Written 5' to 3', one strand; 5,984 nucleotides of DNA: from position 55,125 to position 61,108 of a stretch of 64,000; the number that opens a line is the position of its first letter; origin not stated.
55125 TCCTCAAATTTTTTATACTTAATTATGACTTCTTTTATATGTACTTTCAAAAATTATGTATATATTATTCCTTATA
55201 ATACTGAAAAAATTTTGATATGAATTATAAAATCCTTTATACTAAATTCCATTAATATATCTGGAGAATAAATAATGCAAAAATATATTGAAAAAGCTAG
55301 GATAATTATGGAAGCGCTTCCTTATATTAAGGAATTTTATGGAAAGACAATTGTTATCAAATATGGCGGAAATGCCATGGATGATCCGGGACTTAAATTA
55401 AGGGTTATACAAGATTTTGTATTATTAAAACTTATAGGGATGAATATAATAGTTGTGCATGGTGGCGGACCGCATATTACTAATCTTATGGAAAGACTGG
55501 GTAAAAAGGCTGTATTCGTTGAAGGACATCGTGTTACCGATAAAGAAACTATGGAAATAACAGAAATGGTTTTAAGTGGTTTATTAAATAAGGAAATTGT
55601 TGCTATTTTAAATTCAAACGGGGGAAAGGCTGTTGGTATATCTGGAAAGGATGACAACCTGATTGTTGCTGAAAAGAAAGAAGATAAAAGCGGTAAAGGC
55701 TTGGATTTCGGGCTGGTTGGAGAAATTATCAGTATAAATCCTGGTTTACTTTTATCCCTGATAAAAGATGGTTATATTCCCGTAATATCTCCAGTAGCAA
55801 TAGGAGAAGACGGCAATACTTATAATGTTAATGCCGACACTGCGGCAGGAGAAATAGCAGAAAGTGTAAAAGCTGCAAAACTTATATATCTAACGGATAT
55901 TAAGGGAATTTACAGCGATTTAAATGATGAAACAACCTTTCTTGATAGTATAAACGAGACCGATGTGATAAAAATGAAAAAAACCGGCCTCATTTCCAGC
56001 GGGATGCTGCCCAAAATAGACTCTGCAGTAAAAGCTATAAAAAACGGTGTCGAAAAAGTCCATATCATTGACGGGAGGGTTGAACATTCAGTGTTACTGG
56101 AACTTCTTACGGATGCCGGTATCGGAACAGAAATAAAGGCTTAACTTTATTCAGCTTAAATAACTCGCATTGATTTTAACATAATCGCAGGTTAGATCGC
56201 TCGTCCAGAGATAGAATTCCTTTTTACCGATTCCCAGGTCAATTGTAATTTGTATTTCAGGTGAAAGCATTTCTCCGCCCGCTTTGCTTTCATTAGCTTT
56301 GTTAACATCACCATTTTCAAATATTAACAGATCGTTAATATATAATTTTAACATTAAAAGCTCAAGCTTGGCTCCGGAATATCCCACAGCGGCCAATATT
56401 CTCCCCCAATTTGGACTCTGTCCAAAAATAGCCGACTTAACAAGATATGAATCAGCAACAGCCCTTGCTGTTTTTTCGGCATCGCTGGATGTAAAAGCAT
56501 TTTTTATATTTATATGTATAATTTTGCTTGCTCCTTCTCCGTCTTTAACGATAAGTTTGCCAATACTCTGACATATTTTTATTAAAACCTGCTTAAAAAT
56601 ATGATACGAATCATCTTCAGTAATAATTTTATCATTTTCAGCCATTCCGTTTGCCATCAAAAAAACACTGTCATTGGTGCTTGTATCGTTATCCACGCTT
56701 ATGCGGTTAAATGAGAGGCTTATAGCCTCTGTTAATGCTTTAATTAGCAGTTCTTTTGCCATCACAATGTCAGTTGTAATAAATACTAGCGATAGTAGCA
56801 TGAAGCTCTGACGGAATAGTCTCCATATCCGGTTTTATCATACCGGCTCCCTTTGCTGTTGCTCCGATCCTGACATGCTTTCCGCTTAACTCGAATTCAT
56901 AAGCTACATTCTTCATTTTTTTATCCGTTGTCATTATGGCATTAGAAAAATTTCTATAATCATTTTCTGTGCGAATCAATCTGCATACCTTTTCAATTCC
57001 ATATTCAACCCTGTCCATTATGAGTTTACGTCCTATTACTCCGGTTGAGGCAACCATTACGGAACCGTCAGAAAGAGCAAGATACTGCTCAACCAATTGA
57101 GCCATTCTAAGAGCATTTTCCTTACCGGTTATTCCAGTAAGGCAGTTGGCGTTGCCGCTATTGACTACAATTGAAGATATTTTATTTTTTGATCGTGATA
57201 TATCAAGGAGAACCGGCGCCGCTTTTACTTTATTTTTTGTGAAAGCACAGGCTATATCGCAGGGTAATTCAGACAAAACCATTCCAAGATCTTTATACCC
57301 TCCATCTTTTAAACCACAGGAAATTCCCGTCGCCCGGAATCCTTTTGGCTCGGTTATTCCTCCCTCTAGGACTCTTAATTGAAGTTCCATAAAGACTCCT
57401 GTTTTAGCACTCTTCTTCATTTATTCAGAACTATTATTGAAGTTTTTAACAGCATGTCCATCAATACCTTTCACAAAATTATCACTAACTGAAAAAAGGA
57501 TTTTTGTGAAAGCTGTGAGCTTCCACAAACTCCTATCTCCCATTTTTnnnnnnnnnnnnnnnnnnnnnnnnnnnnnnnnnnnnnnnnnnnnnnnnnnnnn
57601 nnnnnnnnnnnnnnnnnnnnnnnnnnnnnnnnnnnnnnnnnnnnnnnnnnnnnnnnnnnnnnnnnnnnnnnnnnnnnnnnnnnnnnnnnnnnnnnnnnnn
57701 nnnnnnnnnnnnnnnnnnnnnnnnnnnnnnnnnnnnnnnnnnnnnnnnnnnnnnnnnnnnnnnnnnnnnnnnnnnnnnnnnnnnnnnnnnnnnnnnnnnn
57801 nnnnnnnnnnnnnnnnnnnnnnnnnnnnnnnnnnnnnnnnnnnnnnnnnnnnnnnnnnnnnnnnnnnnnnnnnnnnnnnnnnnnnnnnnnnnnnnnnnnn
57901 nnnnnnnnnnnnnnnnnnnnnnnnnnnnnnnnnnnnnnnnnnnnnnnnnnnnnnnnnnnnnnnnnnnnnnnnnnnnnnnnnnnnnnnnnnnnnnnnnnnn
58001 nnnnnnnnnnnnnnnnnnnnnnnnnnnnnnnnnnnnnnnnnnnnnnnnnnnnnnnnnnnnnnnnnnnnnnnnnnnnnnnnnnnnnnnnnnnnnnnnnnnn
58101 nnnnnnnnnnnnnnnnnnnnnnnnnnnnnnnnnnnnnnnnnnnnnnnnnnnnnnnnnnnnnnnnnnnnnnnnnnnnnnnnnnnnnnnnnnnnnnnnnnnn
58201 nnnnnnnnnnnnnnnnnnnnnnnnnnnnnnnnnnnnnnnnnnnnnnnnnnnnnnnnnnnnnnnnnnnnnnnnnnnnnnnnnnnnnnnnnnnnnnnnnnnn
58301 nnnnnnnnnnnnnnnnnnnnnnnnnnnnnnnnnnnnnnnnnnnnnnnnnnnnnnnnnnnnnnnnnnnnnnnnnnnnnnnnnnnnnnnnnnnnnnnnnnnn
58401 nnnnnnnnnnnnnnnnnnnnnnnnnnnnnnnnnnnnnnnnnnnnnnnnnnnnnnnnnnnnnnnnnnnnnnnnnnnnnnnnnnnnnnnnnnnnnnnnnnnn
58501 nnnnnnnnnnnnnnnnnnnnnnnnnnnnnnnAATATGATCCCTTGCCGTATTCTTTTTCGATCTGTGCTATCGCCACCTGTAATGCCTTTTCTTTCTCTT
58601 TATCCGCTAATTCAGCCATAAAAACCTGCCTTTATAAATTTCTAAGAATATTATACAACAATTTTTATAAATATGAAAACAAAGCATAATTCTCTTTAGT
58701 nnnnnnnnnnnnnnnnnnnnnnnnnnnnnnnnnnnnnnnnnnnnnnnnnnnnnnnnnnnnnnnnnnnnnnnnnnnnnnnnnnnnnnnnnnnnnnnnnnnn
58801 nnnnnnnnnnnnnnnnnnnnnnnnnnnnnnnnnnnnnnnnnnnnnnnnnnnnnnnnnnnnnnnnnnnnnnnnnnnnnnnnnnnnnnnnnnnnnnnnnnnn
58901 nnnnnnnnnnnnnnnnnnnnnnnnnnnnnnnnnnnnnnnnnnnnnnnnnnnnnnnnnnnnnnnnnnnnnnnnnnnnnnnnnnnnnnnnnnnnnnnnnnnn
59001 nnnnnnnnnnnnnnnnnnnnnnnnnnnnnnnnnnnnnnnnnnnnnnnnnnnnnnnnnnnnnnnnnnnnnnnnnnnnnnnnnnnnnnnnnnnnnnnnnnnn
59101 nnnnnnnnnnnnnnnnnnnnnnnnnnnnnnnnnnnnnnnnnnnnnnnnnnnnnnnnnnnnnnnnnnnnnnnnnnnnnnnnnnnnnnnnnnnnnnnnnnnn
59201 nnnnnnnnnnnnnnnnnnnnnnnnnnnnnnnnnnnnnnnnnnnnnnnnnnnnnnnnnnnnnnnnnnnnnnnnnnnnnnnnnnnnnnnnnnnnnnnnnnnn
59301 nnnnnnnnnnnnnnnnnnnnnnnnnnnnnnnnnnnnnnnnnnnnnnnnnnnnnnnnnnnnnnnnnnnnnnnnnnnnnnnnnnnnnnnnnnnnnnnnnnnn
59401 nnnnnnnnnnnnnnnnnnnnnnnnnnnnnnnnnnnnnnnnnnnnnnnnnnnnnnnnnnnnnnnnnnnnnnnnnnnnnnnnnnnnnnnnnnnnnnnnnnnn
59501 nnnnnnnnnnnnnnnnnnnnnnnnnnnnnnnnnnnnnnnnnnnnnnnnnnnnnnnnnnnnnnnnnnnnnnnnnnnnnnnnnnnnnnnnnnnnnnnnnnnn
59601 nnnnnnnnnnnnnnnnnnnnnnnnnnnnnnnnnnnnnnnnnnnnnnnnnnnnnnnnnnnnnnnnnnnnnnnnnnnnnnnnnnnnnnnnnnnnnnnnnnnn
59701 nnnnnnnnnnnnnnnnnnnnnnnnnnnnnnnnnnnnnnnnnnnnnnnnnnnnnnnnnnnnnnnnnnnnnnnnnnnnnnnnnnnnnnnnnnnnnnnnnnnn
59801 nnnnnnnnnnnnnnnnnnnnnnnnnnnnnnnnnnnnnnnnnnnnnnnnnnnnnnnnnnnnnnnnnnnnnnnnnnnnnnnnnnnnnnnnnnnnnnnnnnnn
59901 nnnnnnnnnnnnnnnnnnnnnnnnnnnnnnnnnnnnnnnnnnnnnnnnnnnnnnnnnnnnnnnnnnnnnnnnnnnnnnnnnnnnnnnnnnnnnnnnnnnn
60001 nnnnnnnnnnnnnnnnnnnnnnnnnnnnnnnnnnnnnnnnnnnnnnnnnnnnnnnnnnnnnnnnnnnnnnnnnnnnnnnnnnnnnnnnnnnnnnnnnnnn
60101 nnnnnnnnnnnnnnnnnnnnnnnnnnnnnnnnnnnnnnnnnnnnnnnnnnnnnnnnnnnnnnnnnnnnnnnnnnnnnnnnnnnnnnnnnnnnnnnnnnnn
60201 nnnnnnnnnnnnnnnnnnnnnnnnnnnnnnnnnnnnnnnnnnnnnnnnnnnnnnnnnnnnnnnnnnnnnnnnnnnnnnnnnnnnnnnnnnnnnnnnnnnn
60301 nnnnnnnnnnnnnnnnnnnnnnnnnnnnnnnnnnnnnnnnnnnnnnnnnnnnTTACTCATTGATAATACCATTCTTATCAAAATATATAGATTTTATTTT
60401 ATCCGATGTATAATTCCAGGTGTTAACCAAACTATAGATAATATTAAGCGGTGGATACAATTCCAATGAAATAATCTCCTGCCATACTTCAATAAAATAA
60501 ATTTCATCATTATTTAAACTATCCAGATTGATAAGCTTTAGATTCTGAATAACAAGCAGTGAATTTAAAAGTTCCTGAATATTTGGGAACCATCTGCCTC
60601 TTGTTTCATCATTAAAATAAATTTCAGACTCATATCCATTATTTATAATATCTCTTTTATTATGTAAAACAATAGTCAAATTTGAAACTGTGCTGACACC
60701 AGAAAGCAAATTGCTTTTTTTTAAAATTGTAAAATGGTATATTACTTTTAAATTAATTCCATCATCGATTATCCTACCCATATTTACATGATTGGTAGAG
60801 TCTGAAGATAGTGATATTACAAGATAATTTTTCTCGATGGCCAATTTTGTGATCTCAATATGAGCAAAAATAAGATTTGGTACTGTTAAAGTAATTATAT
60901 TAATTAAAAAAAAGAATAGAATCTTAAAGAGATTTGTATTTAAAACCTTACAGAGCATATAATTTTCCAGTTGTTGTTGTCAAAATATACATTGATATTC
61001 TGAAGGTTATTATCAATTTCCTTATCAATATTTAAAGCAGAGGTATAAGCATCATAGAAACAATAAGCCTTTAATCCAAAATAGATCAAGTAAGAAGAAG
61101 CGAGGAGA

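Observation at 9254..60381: Eight candidate frame disruptions in 64 kb, five at A/T homopolymers: assembly error or reductive decay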

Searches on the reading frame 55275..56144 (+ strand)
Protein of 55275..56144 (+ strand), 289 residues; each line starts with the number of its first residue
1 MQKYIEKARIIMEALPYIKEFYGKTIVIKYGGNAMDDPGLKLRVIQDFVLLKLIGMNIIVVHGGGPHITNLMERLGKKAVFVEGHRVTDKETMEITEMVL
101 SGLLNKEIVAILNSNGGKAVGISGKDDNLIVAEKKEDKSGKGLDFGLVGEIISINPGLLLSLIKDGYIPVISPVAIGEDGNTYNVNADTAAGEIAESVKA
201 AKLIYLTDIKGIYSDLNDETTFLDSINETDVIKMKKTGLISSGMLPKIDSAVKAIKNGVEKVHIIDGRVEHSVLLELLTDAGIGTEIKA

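Call 31: find_encoding_contigs(protein=window:55275-56144:+, flank=10000, max_places=10)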
Protein window:55275-56144:+ (289 aa): 1 contig read that carries it; 1 place shown.
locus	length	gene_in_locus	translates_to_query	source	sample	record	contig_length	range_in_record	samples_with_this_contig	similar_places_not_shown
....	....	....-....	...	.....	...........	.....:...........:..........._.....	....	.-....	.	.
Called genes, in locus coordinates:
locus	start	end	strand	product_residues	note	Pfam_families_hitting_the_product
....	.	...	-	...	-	?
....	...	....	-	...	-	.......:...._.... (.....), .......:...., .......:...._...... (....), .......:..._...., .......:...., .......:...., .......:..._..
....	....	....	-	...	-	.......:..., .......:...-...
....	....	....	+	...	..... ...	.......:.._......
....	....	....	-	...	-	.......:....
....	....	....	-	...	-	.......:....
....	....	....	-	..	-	-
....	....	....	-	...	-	?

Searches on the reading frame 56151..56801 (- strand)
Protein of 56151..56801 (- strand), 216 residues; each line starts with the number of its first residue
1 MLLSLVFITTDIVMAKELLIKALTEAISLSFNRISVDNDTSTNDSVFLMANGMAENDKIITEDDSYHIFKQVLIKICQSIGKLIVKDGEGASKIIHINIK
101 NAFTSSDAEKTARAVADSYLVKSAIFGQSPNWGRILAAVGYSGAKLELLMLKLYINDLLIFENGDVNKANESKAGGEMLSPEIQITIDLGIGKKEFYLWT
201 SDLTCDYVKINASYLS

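Call 7: search_protein_families(library=pfam, proteins=[window:56151-56801:-], max_evalue=0.01)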
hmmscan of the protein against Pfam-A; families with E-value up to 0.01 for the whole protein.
window:56151-56801:- (216 aa): 1 family
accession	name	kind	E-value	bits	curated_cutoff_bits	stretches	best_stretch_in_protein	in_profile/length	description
PF01960.23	ArgJ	-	1.9e-72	244.5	32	1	5-216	170-377/377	ArgJ family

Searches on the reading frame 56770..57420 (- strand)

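Call 7: search_protein_families(library=pfam, proteins=[window:56770-57420:-], max_evalue=0.01)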
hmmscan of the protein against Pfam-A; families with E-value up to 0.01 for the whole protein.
window:56770-57420:- (216 aa): 1 family
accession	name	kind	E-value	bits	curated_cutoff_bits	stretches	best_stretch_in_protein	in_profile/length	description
PF01960.23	ArgJ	-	9.6e-52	176.4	32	1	30-202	2-169/377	ArgJ family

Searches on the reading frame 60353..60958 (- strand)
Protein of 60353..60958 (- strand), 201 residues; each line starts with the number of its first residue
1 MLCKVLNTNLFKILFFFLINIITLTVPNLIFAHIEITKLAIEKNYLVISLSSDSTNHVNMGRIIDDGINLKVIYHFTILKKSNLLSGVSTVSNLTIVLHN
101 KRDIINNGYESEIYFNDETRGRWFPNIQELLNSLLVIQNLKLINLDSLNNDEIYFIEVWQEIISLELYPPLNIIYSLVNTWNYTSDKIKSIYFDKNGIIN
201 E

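Call 7: search_protein_families(library=pfam, proteins=[window:60353-60958:-], max_evalue=0.01)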
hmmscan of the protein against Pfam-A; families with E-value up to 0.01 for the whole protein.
window:60353-60958:- (201 aa): 1 family
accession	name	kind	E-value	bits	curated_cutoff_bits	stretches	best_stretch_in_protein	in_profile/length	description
PF14334.11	DUF4390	-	6.5e-05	22.9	27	1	34-187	6-157/161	Domain of unknown function (DUF4390)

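Call 34: find_encoding_contigs(protein=window:60353-60958:-, flank=10000, max_places=10)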
Protein window:60353-60958:- (201 aa): 1 contig read that carries it; 1 place shown.
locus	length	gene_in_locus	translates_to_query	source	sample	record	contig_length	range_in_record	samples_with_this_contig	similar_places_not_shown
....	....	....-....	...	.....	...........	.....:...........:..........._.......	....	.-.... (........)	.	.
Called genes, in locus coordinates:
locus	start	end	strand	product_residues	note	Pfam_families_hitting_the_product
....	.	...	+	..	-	?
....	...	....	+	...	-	-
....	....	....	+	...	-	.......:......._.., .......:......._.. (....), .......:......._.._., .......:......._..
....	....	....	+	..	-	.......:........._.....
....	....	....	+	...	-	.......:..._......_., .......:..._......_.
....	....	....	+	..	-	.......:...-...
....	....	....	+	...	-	-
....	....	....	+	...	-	-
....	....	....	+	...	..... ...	-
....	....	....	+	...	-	?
